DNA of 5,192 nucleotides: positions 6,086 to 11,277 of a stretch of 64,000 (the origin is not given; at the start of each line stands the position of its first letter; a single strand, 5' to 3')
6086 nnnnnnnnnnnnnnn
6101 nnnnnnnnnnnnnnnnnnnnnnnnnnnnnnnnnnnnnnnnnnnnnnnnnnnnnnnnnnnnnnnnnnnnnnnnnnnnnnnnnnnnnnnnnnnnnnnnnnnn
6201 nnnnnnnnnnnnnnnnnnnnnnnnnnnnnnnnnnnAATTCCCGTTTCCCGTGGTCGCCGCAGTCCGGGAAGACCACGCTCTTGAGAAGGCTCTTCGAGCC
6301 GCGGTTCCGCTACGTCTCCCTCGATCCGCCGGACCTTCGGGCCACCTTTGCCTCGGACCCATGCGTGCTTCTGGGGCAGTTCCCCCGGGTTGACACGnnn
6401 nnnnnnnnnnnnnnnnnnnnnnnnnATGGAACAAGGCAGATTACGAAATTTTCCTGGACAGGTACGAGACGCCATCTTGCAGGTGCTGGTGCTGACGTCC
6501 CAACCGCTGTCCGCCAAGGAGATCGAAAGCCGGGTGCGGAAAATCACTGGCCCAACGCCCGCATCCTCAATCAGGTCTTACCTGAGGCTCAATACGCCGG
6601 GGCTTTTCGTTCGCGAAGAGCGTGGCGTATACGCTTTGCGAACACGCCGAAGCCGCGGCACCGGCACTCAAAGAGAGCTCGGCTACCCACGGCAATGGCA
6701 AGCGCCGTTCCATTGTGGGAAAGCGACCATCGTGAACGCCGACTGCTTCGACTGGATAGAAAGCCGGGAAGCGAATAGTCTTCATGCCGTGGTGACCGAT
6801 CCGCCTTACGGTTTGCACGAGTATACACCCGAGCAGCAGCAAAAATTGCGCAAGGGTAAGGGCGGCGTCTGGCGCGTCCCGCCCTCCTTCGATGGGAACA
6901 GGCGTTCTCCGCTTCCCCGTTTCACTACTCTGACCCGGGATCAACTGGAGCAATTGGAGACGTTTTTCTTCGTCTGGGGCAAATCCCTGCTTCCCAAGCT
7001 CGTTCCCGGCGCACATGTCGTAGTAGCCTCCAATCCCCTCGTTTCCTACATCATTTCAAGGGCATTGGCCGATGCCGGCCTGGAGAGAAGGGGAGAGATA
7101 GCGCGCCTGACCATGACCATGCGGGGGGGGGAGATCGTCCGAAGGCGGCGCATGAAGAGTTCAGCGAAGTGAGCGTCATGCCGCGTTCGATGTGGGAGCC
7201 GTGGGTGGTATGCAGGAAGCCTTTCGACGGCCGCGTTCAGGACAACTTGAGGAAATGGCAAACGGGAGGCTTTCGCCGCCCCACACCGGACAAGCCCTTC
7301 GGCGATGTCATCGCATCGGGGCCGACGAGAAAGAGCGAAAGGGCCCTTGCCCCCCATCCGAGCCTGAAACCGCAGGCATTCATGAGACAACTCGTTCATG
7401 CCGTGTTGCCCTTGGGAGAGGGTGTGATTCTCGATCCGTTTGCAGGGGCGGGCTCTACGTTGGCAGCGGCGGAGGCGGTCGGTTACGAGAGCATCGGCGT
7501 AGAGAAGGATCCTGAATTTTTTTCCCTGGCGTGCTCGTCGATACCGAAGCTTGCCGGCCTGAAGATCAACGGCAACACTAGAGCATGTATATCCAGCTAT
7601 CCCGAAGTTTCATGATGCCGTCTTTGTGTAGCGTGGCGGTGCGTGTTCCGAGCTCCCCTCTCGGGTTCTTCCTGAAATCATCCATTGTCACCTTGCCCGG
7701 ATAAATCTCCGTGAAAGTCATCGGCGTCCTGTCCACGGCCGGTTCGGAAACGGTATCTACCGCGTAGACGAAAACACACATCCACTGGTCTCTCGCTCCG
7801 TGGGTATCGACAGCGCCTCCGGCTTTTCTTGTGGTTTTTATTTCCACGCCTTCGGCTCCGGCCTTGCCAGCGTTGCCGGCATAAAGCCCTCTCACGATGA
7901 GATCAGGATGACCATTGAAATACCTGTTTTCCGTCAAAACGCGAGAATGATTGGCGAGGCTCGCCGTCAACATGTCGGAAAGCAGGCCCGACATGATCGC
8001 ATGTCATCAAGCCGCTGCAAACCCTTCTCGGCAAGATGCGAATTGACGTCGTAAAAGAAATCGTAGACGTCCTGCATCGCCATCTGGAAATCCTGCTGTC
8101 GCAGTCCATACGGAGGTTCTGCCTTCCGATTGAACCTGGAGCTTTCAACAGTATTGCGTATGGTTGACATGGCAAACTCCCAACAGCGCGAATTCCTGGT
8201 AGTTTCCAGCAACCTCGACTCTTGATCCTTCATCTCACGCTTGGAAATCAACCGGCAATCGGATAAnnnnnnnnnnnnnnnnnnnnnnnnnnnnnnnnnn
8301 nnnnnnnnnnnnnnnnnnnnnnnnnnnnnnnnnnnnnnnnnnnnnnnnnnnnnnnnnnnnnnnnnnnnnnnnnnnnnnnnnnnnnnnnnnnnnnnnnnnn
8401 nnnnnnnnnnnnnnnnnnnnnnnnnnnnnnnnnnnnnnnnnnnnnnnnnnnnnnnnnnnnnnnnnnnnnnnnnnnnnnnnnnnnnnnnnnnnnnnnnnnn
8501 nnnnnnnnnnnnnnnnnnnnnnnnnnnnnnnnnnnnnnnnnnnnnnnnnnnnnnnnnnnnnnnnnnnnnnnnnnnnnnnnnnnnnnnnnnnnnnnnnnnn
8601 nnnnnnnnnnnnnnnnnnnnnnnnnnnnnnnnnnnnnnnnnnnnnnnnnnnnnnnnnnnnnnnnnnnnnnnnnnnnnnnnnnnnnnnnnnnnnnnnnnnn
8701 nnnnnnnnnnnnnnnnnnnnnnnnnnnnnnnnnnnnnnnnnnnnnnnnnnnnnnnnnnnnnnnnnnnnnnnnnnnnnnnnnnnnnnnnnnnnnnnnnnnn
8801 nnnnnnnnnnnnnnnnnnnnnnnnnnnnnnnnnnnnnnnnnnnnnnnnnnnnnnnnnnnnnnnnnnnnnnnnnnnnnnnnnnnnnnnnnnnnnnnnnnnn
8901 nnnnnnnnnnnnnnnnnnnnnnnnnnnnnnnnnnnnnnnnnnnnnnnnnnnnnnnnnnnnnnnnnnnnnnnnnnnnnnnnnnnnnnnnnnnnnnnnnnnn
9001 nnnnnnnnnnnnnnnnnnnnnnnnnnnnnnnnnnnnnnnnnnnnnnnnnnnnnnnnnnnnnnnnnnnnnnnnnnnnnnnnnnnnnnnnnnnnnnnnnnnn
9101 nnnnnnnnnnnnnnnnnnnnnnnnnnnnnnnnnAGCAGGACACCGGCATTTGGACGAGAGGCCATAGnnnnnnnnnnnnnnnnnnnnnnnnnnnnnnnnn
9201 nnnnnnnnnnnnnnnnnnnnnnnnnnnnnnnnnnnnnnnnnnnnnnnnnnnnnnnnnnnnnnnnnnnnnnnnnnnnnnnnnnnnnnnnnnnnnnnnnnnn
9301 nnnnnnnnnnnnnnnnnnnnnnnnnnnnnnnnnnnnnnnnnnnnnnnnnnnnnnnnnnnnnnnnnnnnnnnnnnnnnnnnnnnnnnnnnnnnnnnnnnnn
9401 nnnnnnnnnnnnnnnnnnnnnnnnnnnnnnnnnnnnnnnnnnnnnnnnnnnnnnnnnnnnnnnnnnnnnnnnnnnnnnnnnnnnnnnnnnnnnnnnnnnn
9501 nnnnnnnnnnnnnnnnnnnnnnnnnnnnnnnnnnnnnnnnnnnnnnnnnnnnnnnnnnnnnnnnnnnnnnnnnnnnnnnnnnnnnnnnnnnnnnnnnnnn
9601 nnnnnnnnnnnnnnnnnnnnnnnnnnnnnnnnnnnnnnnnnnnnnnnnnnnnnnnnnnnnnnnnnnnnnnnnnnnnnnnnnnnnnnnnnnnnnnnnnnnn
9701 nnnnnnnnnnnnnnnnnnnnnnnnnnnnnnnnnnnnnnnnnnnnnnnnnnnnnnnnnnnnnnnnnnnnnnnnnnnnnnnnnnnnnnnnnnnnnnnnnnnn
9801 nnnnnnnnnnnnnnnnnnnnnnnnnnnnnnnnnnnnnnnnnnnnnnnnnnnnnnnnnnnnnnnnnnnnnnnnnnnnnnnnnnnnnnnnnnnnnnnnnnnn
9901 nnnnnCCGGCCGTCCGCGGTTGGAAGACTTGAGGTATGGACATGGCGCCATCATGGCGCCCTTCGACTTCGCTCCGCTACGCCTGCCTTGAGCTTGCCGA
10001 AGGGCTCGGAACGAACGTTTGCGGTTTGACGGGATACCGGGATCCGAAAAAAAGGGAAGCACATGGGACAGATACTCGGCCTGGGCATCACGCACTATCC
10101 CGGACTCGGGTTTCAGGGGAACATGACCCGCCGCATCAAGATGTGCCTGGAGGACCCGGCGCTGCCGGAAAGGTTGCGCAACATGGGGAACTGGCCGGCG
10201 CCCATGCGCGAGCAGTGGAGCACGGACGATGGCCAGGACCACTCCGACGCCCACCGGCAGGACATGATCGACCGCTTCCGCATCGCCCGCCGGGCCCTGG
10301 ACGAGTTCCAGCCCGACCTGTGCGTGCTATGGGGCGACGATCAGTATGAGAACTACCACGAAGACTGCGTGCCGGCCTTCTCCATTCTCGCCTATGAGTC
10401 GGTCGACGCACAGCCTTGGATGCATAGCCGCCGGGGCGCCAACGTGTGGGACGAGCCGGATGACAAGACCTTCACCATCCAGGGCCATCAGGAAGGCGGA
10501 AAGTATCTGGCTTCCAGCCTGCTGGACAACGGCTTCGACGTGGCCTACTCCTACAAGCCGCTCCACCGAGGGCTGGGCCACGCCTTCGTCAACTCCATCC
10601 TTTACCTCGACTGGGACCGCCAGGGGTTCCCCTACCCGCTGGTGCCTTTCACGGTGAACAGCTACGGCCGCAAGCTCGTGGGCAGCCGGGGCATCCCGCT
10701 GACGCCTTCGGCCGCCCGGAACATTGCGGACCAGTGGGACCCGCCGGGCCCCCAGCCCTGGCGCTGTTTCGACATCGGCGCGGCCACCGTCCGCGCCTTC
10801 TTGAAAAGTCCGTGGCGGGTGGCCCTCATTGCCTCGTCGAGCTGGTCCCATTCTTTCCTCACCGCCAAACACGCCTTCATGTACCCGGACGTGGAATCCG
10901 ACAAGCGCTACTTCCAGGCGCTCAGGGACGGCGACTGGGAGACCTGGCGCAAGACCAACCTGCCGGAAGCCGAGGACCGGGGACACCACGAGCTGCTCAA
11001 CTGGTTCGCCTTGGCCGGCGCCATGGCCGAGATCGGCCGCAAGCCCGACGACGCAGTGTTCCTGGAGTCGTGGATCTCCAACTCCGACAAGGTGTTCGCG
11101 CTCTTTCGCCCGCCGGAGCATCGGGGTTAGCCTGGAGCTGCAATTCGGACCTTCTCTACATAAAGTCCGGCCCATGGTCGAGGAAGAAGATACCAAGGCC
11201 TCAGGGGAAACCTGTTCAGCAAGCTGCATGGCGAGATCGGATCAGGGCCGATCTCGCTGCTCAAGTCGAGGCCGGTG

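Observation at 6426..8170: Decayed or phase-variable Type II R-M: methyltransferase frameshifted in a G9 tract; convergent PD-(D/E)XK endonuclease possibly split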

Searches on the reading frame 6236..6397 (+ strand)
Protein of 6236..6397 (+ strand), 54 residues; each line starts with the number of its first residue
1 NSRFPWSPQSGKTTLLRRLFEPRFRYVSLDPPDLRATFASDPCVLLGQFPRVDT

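Call 43: search_protein_families(library=pfam, proteins=[window:6236-6397:+], max_evalue=0.1)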
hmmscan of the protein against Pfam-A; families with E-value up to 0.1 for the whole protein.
seq(54 aa): 2 families
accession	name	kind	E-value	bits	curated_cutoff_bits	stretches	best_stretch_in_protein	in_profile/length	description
PF13173.12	AAA_14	-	0.0084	16.5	27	1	9-40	12-48/129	AAA domain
PF13671.12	AAA_33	-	0.089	13.5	27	1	10-39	10-38/143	AAA domain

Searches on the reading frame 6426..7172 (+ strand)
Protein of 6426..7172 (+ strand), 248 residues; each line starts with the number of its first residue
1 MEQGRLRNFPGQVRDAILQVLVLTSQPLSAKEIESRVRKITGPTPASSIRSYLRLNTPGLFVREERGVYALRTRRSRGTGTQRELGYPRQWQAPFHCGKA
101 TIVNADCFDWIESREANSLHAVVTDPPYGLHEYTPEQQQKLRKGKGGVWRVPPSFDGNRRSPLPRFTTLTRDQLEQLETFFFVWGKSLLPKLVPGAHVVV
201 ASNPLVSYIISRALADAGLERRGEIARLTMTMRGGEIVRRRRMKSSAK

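Call 18: find_encoding_contigs(protein=window:6426-7172:+, flank=10000, max_places=10)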
Protein window:6426-7172:+ (248 aa): no gene with exactly this product is on record in the collection.

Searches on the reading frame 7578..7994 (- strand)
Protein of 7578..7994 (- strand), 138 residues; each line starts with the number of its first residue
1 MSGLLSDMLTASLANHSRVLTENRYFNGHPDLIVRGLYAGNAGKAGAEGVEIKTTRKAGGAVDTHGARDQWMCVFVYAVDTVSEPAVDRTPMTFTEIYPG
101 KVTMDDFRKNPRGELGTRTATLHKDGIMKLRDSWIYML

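Call 19: find_encoding_contigs(protein=window:7578-7994:-, flank=10000, max_places=10)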
Protein window:7578-7994:- (138 aa): no gene with exactly this product is on record in the collection.

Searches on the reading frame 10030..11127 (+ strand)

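Call 77: search_protein_families(library=pfam, max_evalue=0.00001, proteins=[window:10030-11127:+])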
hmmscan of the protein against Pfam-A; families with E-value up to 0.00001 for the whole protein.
window:10030-11127:+ (366 aa): 1 family
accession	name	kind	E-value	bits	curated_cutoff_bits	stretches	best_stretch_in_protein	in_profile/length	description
PF02900.23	LigB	-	2.1e-08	34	26.3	1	239-334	145-246/269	Catalytic LigB subunit of aromatic ring-opening dioxygenase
